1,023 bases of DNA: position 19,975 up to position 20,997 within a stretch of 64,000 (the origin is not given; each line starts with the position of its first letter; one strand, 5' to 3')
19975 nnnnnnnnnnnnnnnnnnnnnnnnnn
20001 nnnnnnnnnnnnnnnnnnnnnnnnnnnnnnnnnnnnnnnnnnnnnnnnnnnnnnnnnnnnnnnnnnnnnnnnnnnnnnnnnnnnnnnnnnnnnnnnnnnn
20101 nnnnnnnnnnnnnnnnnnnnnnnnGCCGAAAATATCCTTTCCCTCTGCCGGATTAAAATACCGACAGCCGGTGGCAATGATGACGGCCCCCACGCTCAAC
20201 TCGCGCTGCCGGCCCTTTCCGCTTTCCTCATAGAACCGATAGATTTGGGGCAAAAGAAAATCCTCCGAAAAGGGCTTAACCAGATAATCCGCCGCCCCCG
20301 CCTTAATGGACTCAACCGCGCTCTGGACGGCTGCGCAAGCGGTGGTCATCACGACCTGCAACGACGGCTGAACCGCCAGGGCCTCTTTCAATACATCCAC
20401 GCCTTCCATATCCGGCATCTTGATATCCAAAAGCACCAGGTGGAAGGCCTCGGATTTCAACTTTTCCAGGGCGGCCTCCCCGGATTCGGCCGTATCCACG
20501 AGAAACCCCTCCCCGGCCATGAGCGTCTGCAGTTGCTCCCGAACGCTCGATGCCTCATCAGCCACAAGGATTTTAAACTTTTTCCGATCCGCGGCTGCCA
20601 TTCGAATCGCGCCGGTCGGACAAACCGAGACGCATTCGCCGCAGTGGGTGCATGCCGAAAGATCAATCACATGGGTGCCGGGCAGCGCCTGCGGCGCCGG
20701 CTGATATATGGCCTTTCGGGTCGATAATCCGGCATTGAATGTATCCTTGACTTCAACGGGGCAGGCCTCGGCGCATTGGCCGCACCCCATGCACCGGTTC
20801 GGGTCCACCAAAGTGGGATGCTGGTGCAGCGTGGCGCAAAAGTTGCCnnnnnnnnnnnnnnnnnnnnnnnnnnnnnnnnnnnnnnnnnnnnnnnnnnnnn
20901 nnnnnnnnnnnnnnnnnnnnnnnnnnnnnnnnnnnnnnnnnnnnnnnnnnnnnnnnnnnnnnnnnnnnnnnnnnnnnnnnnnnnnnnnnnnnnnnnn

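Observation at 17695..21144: CheY-like phospho-receiver domain embedded inside a tandem HdrA flavin/FeS electron-bifurcation subunit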

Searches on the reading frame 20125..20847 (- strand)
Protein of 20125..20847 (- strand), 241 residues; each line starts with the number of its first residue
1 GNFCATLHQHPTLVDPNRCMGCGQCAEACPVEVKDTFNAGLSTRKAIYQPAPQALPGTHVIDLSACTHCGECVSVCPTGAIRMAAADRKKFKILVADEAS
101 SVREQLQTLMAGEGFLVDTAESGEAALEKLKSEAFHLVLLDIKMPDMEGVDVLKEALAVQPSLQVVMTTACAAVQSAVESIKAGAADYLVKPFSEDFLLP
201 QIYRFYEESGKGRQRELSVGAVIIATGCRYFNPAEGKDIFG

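Call 38: search_protein_representatives(protein=window:20125-20847:-)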
Query: 241 residues. Proteins with E-value up to 0.001 (for the whole library): 481197; up to 1e-10: 53516; up to 1e-30: 168. The best 150 are listed.
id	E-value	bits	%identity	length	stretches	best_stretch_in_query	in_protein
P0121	1.4e-82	293.1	39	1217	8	90-216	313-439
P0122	1.2e-70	254.0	52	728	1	1-240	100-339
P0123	1.7e-70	253.5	51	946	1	1-241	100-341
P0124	1.9e-68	246.8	49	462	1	1-241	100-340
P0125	6.6e-68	245.0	50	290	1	1-237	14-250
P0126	8.8e-68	244.6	48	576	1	1-241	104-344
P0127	4.1e-67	242.4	47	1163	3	1-241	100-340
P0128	6.7e-67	241.8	49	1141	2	1-241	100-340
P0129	2.0e-66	240.2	44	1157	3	1-241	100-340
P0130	1.8e-65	237.1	48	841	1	1-241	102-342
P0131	3.3e-65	236.2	48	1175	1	3-241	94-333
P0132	1.4e-64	234.1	48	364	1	1-234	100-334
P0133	7.6e-63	228.5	45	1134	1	1-241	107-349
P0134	4.5e-60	219.4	46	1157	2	1-241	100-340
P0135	5.5e-60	219.1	41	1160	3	1-240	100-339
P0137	3.6e-57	209.9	45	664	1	1-240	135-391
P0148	1.4e-41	158.9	35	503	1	1-241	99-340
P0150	1.5e-40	155.5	35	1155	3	1-239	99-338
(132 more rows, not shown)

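Call 39: search_protein_families(library=pfam, proteins=[P0137, P0150, P0148, P0133, P0131], max_evalue=0.000001)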
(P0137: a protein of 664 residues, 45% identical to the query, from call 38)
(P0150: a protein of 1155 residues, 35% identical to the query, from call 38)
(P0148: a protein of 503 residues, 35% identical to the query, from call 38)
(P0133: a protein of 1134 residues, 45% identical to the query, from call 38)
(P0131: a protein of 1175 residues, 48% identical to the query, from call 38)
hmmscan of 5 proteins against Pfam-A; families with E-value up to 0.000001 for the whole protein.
P0137 (664 aa): 10 families
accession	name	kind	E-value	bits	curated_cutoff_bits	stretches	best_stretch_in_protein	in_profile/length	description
PF00072.30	Response_reg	-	2.5e-24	86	30.2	1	227-351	1-110/111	Response regulator receiver domain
PF12838.12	Fer4_7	-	1e-12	48.8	27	1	153-214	2-52/52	4Fe-4S dicluster domain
PF13237.11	Fer4_10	-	1.9e-11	44.2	25.5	0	195-222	4-32/53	4Fe-4S dicluster domain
PF00037.32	Fer4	-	2.6e-11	43.3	21.1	0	148-167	3-22/24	4Fe-4S binding domain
PF14697.11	Fer4_21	-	1.3e-08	35.3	35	0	144-165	32-53/59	4Fe-4S dicluster domain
PF12797.12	Fer4_2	-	4.2e-08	33.1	24.5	0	146-165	3-22/22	4Fe-4S binding domain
PF13187.11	Fer4_9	-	5.4e-08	33.2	27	1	153-215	2-52/52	4Fe-4S dicluster domain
PF12831.13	FAD_oxidored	-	4.7e-07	29.9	27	1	44-80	3-39/416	FAD dependent oxidoreductase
PF07992.20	Pyr_redox_2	-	6.7e-07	29.4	26.1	0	44-81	4-44/291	Pyridine nucleotide-disulphide oxidoreductase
PF12837.12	Fer4_6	-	9.5e-07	28.9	25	0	195-215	4-24/24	4Fe-4S binding domain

P0150 (1155 aa): 18 families
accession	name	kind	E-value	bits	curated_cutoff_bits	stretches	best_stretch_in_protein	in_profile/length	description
PF07992.20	Pyr_redox_2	-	1.3e-23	84.3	26.1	1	736-847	4-114/291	Pyridine nucleotide-disulphide oxidoreductase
PF00037.32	Fer4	-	1.2e-18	66.5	21.1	0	1105-1126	1-22/24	4Fe-4S binding domain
PF13237.11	Fer4_10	-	3.8e-18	65.6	25.5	1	1079-1123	7-53/53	4Fe-4S dicluster domain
PF13450.12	NAD_binding_8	-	5.4e-18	65.5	21.9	2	737-774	1-38/68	NAD(P)-binding Rossmann-like domain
PF12838.12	Fer4_7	-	2.7e-17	63.4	27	2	1081-1125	2-51/52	4Fe-4S dicluster domain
PF12831.13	FAD_oxidored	-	5.9e-16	59.2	27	1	6-45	1-40/416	FAD dependent oxidoreductase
PF12837.12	Fer4_6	-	9.2e-15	54.2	25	0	112-130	4-22/24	4Fe-4S binding domain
PF13187.11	Fer4_9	-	7.8e-14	51.9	27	1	117-178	2-51/52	4Fe-4S dicluster domain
PF00890.30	FAD_binding_2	-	1.3e-13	51.4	20.4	1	735-769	2-36/414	FAD binding domain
PF14697.11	Fer4_21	-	1e-12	48.4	35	0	1074-1123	1-52/59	4Fe-4S dicluster domain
PF13484.11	Fer4_16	-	6.1e-12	46.6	30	0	164-186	2-27/66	4Fe-4S double cluster binding domain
PF25160.1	LdpA_Fe-S-bd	-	1.8e-11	44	27.6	0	111-131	22-42/49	LdpA Fe-S cluster-binding domain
PF01266.30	DAO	-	2.5e-10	40.9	27.9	0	6-40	1-35/353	FAD dependent oxidoreductase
PF00070.33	Pyr_redox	-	4.2e-10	40.4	22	0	736-815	3-70/82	Pyridine nucleotide-disulphide oxidoreductase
PF12797.12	Fer4_2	-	1.9e-09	37.3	24.5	0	111-129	4-22/22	4Fe-4S binding domain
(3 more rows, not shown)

P0148 (503 aa): 7 families
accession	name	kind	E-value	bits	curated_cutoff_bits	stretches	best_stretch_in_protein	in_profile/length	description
PF00037.32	Fer4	-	1.9e-12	46.8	21.1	1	112-130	3-21/24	4Fe-4S binding domain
PF12837.12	Fer4_6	-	9.4e-09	35.2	25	0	112-130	4-22/24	4Fe-4S binding domain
PF14697.11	Fer4_21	-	1.8e-08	34.8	35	0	112-129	36-53/59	4Fe-4S dicluster domain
PF13187.11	Fer4_9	-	5.1e-08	33.3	27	1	116-179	1-52/52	4Fe-4S dicluster domain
PF12838.12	Fer4_7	-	1.2e-07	32.5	27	0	116-178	1-52/52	4Fe-4S dicluster domain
PF12831.13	FAD_oxidored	-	2.9e-07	30.6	27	1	6-45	1-40/416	FAD dependent oxidoreductase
PF25160.1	LdpA_Fe-S-bd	-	3.4e-07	30.4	27.6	0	112-131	23-42/49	LdpA Fe-S cluster-binding domain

P0133 (1134 aa): 17 families
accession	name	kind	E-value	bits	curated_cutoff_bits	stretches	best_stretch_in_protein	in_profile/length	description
PF00072.30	Response_reg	-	6.2e-28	97.6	30.2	1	199-308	1-110/111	Response regulator receiver domain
PF00037.32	Fer4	-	2.1e-19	68.9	21.1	1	165-188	1-24/24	4Fe-4S binding domain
PF07992.20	Pyr_redox_2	-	9.1e-17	61.8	26.1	0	642-790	2-111/291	Pyridine nucleotide-disulphide oxidoreductase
PF13450.12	NAD_binding_8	-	7.1e-16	58.7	21.9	1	645-679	1-35/68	NAD(P)-binding Rossmann-like domain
PF00890.30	FAD_binding_2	-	1.2e-15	58.1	20.4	1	643-681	2-40/414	FAD binding domain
PF13237.11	Fer4_10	-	5.4e-15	55.5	25.5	0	1065-1110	6-53/53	4Fe-4S dicluster domain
PF12831.13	FAD_oxidored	-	2.1e-14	54.1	27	0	643-679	2-38/416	FAD dependent oxidoreductase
PF12838.12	Fer4_7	-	1.3e-13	51.6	27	0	1068-1112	2-51/52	4Fe-4S dicluster domain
PF01266.30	DAO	-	4.9e-13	49.8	27.9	0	642-677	1-37/353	FAD dependent oxidoreductase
PF13187.11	Fer4_9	-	7.5e-12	45.5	27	0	125-187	2-52/52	4Fe-4S dicluster domain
PF14697.11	Fer4_21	-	1.5e-11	44.7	35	0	1061-1110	1-52/59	4Fe-4S dicluster domain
PF12837.12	Fer4_6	-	2.1e-10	40.5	25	0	120-138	4-22/24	4Fe-4S binding domain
PF01134.28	GIDA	-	1.1e-09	38.3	22.1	0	643-672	2-31/391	Glucose inhibited division protein A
PF00070.33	Pyr_redox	-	1.3e-09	38.8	22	0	15-48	2-35/82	Pyridine nucleotide-disulphide oxidoreductase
PF13183.11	Fer4_8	-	3e-09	37.7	27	0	112-139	46-68/68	4Fe-4S dicluster domain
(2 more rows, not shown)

P0131 (1175 aa): 19 families
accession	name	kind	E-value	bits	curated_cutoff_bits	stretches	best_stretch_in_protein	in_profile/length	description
PF00072.30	Response_reg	-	1.3e-30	106.3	30.2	1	184-294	1-110/111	Response regulator receiver domain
PF07992.20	Pyr_redox_2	-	4.9e-25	89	26.1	1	762-876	3-115/291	Pyridine nucleotide-disulphide oxidoreductase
PF00037.32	Fer4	-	1.7e-20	72.3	21.1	1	151-173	2-24/24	4Fe-4S binding domain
PF13450.12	NAD_binding_8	-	4.3e-18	65.8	21.9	2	764-807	1-42/68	NAD(P)-binding Rossmann-like domain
PF12831.13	FAD_oxidored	-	5.6e-15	56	27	1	1-37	3-39/416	FAD dependent oxidoreductase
PF13237.11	Fer4_10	-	5.7e-14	52.2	25.5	1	1109-1153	7-53/53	4Fe-4S dicluster domain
PF01266.30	DAO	-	3.8e-13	50.1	27.9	0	2-35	4-42/353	FAD dependent oxidoreductase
PF12838.12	Fer4_7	-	1e-12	48.7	27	1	1111-1156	2-52/52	4Fe-4S dicluster domain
PF13187.11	Fer4_9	-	2.5e-12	47.1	27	0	1111-1156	2-51/52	4Fe-4S dicluster domain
PF00890.30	FAD_binding_2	-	4.7e-11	43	20.4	0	2-34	4-36/414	FAD binding domain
PF00070.33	Pyr_redox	-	8e-11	42.8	22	0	761-816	1-53/82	Pyridine nucleotide-disulphide oxidoreductase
PF12797.12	Fer4_2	-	4.5e-10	39.3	24.5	0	149-169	2-22/22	4Fe-4S binding domain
PF01134.28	GIDA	-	1.1e-09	38.3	22.1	0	763-795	3-36/391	Glucose inhibited division protein A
PF01593.30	Amino_oxidase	-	1.2e-09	38.4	19.8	0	769-801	1-33/443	Flavin containing amine oxidoreductase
PF13738.12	Pyr_redox_3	-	2.2e-09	37.4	30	0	761-871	166-268/305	Pyridine nucleotide-disulphide oxidoreductase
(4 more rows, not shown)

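Call 42: find_encoding_contigs(protein=P0150, flank=10000, max_places=3)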
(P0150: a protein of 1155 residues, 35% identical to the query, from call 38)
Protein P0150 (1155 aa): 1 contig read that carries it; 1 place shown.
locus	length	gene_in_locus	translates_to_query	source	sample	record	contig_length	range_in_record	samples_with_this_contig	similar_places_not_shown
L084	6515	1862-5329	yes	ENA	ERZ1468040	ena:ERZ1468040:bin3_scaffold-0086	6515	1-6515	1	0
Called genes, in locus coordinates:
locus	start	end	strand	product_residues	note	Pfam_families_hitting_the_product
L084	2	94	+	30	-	?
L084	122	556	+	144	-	PF02662:FlpD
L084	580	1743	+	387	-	PF04432:FrhB_FdhB_C (weak), PF13183:Fer4_8 (faint)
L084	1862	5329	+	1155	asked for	PF00890:FAD_binding_2 (weak), PF12831:FAD_oxidored, PF12838:Fer4_7, PF13187:Fer4_9, PF07992:Pyr_redox_2, PF13450:NAD_binding_8, PF12838:Fer4_7, PF13237:Fer4_10, +20 more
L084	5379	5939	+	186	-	PF13183:Fer4_8, PF13237:Fer4_10 (faint), PF12838:Fer4_7 (faint), PF13187:Fer4_9, PF13534:Fer4_17 (weak)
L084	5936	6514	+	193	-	?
